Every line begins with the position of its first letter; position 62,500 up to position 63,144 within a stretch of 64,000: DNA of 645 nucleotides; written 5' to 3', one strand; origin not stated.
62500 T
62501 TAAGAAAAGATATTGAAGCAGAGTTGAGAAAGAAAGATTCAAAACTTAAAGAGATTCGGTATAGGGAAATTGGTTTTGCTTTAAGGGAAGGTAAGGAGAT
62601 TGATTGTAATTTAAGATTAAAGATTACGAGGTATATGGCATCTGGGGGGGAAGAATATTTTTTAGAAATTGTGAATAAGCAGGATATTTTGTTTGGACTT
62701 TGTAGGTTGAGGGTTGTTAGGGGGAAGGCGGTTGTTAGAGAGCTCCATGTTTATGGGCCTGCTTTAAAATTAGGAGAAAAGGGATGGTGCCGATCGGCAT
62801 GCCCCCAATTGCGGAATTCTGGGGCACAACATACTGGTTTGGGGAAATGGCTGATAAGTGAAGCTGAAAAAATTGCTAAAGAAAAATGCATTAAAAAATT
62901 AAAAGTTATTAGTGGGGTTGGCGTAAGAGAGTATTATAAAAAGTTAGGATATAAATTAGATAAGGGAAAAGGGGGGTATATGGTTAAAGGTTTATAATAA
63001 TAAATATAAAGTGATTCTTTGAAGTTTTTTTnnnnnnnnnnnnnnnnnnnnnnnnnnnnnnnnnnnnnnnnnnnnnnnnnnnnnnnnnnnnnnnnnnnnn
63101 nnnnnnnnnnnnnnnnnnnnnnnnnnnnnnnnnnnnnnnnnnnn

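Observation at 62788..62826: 39-nt GC-rich double palindrome sits in frame inside Elp3, directly before the acetyl-CoA loop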

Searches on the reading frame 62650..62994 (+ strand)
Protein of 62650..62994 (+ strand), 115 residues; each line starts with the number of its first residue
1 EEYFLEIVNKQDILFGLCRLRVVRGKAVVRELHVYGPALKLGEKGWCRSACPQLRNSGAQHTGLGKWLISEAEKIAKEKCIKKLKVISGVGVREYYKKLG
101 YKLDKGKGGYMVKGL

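Call 60: search_solved_structures(query=window:62650-62994:+, show_alignments=3, max_evalue=0.001)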
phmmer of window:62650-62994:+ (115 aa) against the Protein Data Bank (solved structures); distinct sequences matched with E-value up to 0.001: 9.
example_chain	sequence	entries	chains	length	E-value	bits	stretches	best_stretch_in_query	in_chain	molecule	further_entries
5l7j_A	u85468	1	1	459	3.5e-15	59.3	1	2-113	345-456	ELP3 family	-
6qk7_C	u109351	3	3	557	1.2e-13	54.3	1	10-111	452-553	Elongator complex protein 3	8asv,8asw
6iaz_A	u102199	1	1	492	3.1e-13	53.1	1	10-112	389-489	Histone acetyltransferase, ELP3 family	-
6iad_A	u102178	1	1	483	3.3e-13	53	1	10-112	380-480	Histone acetyltransferase, ELP3 family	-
6ia8_A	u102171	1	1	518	3.8e-13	52.8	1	10-112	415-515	Histone acetyltransferase, ELP3 family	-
8ptx_C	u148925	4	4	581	9.6e-13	51.5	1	11-114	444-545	Elongator complex protein 3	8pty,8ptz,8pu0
8avg_C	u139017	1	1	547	1.2e-12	51.1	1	11-114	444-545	Elongator complex protein 3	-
5l7l_A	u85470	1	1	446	1.5e-09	41.2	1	2-113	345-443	ELP3 family, ELP3 family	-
6ia6_A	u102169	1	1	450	1.9e-09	40.9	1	2-113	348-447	ELP3 family, ELP3 family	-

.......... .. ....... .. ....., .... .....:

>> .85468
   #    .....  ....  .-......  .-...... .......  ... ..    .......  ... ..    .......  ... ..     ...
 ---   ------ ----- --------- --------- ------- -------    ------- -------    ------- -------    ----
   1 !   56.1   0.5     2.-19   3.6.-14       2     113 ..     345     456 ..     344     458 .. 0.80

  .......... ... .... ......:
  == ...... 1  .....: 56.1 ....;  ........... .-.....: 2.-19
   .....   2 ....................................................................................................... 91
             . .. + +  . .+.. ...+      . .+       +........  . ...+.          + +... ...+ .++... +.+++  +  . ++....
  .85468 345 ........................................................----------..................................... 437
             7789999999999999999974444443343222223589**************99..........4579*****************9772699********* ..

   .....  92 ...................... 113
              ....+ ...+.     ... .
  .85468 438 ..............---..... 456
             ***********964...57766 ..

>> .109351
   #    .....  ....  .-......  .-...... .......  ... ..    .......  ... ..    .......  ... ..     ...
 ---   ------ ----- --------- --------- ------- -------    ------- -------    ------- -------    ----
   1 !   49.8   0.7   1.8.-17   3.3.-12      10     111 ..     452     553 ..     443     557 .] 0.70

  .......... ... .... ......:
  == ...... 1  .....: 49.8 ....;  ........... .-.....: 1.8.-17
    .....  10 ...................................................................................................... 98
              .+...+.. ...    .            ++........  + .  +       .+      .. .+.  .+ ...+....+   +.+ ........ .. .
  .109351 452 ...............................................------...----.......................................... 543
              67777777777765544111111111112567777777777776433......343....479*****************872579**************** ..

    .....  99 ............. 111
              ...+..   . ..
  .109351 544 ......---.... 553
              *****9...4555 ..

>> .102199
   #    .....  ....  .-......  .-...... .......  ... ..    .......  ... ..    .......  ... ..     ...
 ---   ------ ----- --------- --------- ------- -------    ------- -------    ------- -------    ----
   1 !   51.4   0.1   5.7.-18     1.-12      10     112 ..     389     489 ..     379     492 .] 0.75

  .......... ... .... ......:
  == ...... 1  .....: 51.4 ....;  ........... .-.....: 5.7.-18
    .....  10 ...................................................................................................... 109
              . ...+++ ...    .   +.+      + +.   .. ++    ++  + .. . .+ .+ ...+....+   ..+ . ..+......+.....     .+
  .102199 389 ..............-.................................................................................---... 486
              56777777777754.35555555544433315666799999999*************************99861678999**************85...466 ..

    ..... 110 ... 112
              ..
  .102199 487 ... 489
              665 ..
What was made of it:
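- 62752..62832 (+): Codons for Elp3 residues 387-413, the loop between strand ...ELHVYG and helix QHTGLG... (the 'acetyl-CoA blocking loop'), which contains the element. DmcElp3 (5l7j) aligns with a 10-residue gap opposite the insert (call 60).
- DmcElp3 and yeast Elp3 align with a gap here (call 60).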

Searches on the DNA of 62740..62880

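Call 63: search_rna_families(source=window, start=62740, end=62880, threshold=evalue, max_evalue=10)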
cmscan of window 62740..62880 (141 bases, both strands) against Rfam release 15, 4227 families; matches with E-value up to 10: 2.
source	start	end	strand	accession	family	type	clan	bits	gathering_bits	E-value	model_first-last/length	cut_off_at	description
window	62852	62880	+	RF01726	SAM-II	Cis-reg; riboswitch;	-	11.6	44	8.2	1-51/60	3'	SAM-II riboswitch aptamer (SAM-II long loop)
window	62827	62880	-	RF00447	IRES_Kv1_4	Cis-reg; IRES;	-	10.1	100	2.3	203-259/259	5'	Voltage-gated potassium-channel Kv1.4 IRES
